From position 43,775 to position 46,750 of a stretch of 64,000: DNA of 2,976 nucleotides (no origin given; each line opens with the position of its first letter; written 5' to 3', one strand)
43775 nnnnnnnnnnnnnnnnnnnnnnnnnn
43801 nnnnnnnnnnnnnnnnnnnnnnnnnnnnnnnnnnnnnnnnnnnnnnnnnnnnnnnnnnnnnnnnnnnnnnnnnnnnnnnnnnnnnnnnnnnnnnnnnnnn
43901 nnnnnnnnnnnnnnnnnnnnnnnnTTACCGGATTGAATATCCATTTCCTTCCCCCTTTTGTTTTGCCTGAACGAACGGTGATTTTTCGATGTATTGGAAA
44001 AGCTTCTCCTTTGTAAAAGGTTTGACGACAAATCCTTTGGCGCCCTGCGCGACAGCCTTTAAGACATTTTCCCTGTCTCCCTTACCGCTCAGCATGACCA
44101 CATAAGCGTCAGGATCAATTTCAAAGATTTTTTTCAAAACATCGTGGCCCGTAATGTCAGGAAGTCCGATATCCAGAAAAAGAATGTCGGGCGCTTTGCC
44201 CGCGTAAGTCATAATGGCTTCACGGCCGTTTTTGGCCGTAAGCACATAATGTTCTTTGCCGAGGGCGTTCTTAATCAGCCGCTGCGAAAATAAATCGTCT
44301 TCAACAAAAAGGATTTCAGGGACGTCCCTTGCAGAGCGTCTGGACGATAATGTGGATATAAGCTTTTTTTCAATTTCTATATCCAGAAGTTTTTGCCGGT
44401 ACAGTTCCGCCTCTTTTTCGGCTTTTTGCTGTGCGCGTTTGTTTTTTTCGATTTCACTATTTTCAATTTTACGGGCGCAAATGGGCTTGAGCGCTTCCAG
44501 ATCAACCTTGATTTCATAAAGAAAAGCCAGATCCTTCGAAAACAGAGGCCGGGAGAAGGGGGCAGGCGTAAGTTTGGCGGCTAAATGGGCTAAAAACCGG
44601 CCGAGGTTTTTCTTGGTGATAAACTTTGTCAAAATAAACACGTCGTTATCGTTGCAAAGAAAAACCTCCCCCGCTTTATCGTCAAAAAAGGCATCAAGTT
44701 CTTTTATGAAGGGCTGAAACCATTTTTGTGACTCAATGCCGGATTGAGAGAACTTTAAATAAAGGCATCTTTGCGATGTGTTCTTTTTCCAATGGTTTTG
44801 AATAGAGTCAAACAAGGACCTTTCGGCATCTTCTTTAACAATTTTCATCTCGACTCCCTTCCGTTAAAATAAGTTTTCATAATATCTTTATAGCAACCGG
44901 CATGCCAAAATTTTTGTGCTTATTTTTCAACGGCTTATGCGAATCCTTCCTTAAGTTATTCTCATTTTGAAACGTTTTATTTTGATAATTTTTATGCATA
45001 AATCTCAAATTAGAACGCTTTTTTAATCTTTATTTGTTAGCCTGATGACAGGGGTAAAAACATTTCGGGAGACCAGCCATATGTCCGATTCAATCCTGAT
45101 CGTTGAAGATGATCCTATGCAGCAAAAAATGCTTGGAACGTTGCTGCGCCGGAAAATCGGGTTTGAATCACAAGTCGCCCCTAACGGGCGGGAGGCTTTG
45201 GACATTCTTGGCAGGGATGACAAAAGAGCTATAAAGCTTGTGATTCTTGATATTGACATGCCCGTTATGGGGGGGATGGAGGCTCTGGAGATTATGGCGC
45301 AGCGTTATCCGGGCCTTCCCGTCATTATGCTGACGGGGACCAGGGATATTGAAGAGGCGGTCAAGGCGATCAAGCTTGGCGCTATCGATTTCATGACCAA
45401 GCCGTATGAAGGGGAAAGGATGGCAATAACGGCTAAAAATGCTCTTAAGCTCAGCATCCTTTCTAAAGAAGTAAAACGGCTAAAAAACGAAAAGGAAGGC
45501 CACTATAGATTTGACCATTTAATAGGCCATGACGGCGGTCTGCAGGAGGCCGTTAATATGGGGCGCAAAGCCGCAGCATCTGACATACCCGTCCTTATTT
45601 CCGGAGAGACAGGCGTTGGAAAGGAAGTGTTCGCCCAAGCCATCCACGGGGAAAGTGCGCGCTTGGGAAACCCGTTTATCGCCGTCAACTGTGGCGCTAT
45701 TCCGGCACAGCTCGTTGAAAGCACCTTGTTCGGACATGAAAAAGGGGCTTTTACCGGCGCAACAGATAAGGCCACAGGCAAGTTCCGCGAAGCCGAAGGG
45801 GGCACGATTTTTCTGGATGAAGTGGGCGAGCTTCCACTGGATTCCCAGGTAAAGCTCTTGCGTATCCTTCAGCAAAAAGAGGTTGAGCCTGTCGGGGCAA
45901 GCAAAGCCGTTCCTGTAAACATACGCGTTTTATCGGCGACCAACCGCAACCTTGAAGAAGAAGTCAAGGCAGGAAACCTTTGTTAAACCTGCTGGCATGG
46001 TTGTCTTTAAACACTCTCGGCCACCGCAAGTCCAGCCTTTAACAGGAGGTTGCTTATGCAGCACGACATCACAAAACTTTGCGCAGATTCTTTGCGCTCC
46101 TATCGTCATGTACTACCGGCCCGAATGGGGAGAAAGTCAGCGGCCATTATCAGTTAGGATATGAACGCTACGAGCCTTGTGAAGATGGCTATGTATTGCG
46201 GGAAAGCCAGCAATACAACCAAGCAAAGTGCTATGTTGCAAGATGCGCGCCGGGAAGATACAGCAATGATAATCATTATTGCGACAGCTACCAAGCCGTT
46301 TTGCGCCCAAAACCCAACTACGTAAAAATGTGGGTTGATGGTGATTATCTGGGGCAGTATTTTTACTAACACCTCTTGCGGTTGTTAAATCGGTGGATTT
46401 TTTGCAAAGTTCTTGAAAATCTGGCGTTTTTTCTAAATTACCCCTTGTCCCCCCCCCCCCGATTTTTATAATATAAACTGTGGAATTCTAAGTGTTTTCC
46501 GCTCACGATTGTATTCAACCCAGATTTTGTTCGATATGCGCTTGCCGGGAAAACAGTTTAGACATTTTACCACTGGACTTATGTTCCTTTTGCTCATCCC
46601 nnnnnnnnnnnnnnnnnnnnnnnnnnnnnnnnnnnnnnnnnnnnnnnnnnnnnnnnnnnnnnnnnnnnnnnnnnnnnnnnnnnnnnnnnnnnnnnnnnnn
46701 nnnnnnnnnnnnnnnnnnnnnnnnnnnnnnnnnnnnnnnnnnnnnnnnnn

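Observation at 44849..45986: Sigma-54-type promoter in front of the H-NOX phosphorelay operon, while the adjacent NtrC-type activator gene is cut off mid-AAA+ domain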

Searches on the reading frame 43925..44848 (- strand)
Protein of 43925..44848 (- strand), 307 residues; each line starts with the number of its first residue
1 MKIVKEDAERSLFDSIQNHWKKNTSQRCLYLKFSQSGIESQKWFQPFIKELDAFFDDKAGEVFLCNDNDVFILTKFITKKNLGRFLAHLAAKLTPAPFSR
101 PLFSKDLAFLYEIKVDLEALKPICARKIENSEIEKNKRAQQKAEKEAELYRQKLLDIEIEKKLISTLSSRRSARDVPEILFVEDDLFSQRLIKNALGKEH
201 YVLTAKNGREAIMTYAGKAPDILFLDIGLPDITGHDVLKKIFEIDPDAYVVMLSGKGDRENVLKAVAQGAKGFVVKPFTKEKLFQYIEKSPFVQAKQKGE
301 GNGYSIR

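Call 5: search_protein_families(library=pfam, proteins=[window:43925-44848:-], max_evalue=0.01)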
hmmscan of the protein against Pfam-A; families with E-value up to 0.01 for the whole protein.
window:43925-44848:- (307 aa): 1 family
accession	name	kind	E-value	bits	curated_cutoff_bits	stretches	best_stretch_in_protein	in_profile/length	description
PF00072.30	Response_reg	-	5.9e-23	81.6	30.2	1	179-287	1-110/111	Response regulator receiver domain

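Call 14: find_related_loci(query=A1, collection=genome_contigs, flank=8000)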
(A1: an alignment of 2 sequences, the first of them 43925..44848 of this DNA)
Query A1 (307 aa) in genome_contigs; peptide patterns used: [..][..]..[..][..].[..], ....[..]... (x = any residue, [..] = any of these).
293 stretches matched a pattern; 48 encode a relative of the query (tblastn E <= 1e-3); 48 distinct loci.
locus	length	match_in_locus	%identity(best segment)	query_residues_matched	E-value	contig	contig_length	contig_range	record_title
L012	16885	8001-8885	49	1-300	7e-97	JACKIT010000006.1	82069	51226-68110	MAG: Rhodospirillales bacterium isolate HK-STAS-PROT-19 HK-STAS-PROT-19_6, whole genome shotgun sequence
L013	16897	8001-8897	49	1-302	9e-94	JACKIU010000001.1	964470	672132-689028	MAG: Rhodospirillales bacterium isolate HK-STAS-PROT-20 HK-STAS-PROT-20_1, whole genome shotgun sequence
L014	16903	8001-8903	48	1-302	1e-93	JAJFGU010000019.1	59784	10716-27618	MAG: Alphaproteobacteria bacterium isolate OFTM66 OFTM66_18, whole genome shotgun sequence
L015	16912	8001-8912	48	1-301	2e-92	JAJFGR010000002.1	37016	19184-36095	MAG: Alphaproteobacteria bacterium isolate OFTM95 OFTM95_1, whole genome shotgun sequence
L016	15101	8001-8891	48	1-300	1e-90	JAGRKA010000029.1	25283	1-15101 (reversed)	MAG: Alphaproteobacteria bacterium isolate HKST-UBA27 NODE_29_length_25283_cov_5.118702, whole genome shotgun sequence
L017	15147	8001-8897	47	1-300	3e-89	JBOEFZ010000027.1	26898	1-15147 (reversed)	MAG: Alphaproteobacteria bacterium isolate PBSAalp14 PBSAc_contig_824, whole genome shotgun sequence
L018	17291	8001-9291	49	1-302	1e-87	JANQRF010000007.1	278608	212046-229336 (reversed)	MAG: Alphaproteobacteria bacterium isolate IP29b_bin.51 k99_2327107, whole genome shotgun sequence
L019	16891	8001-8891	45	1-302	4e-86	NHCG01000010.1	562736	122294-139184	MAG: Micavibrio sp. TMED27 15347, whole genome shotgun sequence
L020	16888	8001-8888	47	1-305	9e-86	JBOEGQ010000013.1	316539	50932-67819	MAG: Alphaproteobacteria bacterium isolate PBSAalp15 PBSAc_contig_1040, whole genome shotgun sequence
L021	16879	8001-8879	47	1-300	1e-85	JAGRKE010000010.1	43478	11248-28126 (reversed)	MAG: Alphaproteobacteria bacterium isolate HKST-UBA31 k127_1250340, whole genome shotgun sequence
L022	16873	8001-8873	47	1-298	6e-88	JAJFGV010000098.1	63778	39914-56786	MAG: Alphaproteobacteria bacterium isolate OFTM68 OFTM68_97, whole genome shotgun sequence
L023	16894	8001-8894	44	3-305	1e-79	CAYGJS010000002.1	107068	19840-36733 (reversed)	MAG TPA_asm: uncultured Micavibrio sp. isolate ERP117304_co1_100 genome assembly, contig: NODE_248_length_107068_cov_18.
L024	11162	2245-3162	46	1-307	2e-79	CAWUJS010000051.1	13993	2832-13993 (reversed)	MAG: uncultured Alphaproteobacteria bacterium isolate SRR17458609_binner123_16_1705322958 genome assembly, contig: ERZ21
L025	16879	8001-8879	43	1-305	7e-75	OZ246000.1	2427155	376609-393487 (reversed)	MAG: uncultured Micavibrio sp. isolate cbe261f4-5b29-49d5-a76a-7d5a1014ef1b genome assembly, chromosome: 1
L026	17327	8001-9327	38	1-297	3e-58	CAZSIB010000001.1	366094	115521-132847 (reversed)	MAG TPA_asm: uncultured Pseudobdellovibrionaceae bacterium isolate SRP286056_co2_28 genome assembly, contig: NODE_9_leng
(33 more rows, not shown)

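Call 38: search_protein_families(library=ncbifam, proteins=[window:43925-44848:-], max_evalue=0.001)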
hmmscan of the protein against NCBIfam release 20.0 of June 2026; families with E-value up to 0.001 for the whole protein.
window:43925-44848:- (307 aa): 90 families (the best 25 are shown)
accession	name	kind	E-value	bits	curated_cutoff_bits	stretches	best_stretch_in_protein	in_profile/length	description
NF041367.1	CheY_Halo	equivalog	3.3e-20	72.6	200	1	179-288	1-111/114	chemotaxis protein CheY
TIGR02915.1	PEP_resp_reg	equivalog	3.9e-15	55.6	502.6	1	179-290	1-116/445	PEP-CTERM-box response regulator transcription factor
NF045991.1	RespRegCtrARhodob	equivalog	1e-14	54.9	350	1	179-288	3-113/224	response regulator transcription factor CtrA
TIGR02154.1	PhoB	equivalog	1.4e-14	54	296.2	1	178-287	4-116/226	phosphate regulon transcriptional regulator PhoB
NF040689.1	MtrAB_MtrA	equivalog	1.6e-14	53.8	300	1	179-287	1-109/219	MtrAB system response regulator MtrA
NF051870.1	NAssimRespRegNtrX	equivalog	1.6e-14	53.7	600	1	178-289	3-117/452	nitrogen assimilation response regulator NtrX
NF008469.0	PRK11361.1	equivalog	3e-14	52.6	714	1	178-291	6-120/461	acetoacetate metabolism transcriptional regulator AtoC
NF001965.0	PRK00742.1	subfamily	3.2e-14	52.9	293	1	179-282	6-113/357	chemotaxis-specific protein-glutamate methyltransferase CheB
NF041733.1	resp_reg_CseB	equivalog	5.7e-14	52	350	1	178-286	2-110/228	two-component system response regulator CseB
NF012227.0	AdeR_RR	equivalog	1.3e-13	51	340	1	178-283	13-118/239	efflux system response regulator transcription factor AdeR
NF047465.1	hybrid_HK_LvrA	exception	3.6e-13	48.4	1200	1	148-287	439-580/819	hybrid histidine kinase/response regulator LvrA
NF051850.1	RespRegRprY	equivalog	4.9e-13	49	370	1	178-289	6-118/234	response regulator transcription factor RprY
NF007935.0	PRK10651.1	equivalog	5.4e-13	48.6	250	1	201-289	34-122/216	two-component system response regulator NarL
NF041946.1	LuxO_transreg_Vib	equivalog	5.9e-13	48.4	800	1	203-289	24-110/463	quorum-sensing sigma-54 dependent transcriptional regulator LuxO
NF007135.0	PRK09581.1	equivalog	6.6e-13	48.3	474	1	178-287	4-116/457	PleD family two-component system response regulator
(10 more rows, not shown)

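Call 75: predict_structure(protein=window:43925-44848:-)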
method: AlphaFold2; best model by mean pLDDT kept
length: 307 residues; sequences in the alignment: 1
mean_pLDDT: 44.6   pTM: 0.25
mean pLDDT of the five models: 44.6, 42.2, 41.6, 40.6, 40.2
residues with pLDDT >= 90: 0; 70-90: 7; 50-70: 87; < 50: 213
segments of 3 or more residues with pLDDT < 50: 1-4, 7-10, 21-25, 34-41, 93-132, 155-236, 247-263, 265-307
pLDDT, mean of each block of 10 residues (from residue 1): 47 52 50 47 57 55 52 52 55 38 30 35 36 57 72 51 39 33 31 35 40 39 42 48 49 45 46 39 41 34 31
secondary structure, 60 per line:
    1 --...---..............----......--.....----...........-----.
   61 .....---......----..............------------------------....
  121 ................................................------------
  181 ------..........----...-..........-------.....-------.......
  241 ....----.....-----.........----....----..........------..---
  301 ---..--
elements in order: E3-5 H9-22 E27-32 H35-39 H44-54 E60-65 E69-74 H79-92 H117-168 H187-196 E201-203 H205-214 E222-226 H234-244 E249-253 H259-267 E272-275 H280-289

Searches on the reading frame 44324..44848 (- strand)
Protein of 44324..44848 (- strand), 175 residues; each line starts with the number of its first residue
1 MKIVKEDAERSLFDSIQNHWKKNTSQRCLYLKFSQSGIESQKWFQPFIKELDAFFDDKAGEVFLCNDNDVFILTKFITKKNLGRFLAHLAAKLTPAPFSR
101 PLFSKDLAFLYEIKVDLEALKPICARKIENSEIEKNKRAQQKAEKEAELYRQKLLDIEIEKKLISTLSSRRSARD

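Call 63: search_protein_families(library=pfam, proteins=[window:44324-44848:-], max_evalue=5)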
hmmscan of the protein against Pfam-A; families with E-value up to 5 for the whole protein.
window:44324-44848:- (175 aa): 1 family
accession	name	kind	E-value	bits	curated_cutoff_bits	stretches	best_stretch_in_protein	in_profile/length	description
PF10141.14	ssDNA-exonuc_C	-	0.017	15.3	26.4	1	127-165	154-192/202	Single-strand DNA-specific exonuclease, C terminal domain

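Call 64: find_homologous_proteins(query=window:44324-44848:-, max_evalue=0.001)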
Query window:44324-44848:- (175 aa): 1 proteins with E <= 0.001 among 69 candidates.
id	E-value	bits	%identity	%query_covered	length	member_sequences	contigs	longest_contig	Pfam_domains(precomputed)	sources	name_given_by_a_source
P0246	1.9e-100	352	99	93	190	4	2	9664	-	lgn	-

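Call 85: search_protein_representatives(protein=window:44324-44848:-)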
Query: 175 residues. Proteins with E-value up to 0.001 (for the whole library): 87; up to 1e-10: 31; up to 1e-30: 2. The best 87 are listed.
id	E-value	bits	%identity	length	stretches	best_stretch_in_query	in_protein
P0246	5.9e-101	351.6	99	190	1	1-164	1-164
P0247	1.5e-32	129.2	39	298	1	1-174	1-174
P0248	2.4e-29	118.8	45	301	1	1-174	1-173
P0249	3.3e-28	115.1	40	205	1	2-174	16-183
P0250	5.2e-28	114.5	39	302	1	2-175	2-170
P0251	7.2e-24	101.0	38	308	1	1-174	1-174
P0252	7.9e-22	94.4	37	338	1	1-174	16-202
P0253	1.8e-21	93.3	35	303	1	2-174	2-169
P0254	3.4e-21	92.3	36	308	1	1-174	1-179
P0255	5.1e-21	91.8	34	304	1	1-174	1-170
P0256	7.1e-19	84.8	37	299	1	1-175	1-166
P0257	2.0e-18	83.3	38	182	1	1-172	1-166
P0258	2.3e-18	83.1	37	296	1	3-173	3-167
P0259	1.2e-17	80.8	32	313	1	1-174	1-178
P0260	6.2e-17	78.5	32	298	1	3-174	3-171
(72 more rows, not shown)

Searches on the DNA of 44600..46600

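Call 78: search_rna_families(source=window, start=44600, end=46600, threshold=evalue, max_evalue=1)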
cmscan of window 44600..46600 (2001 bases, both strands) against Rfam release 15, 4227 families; matches with E-value up to 1: 0.
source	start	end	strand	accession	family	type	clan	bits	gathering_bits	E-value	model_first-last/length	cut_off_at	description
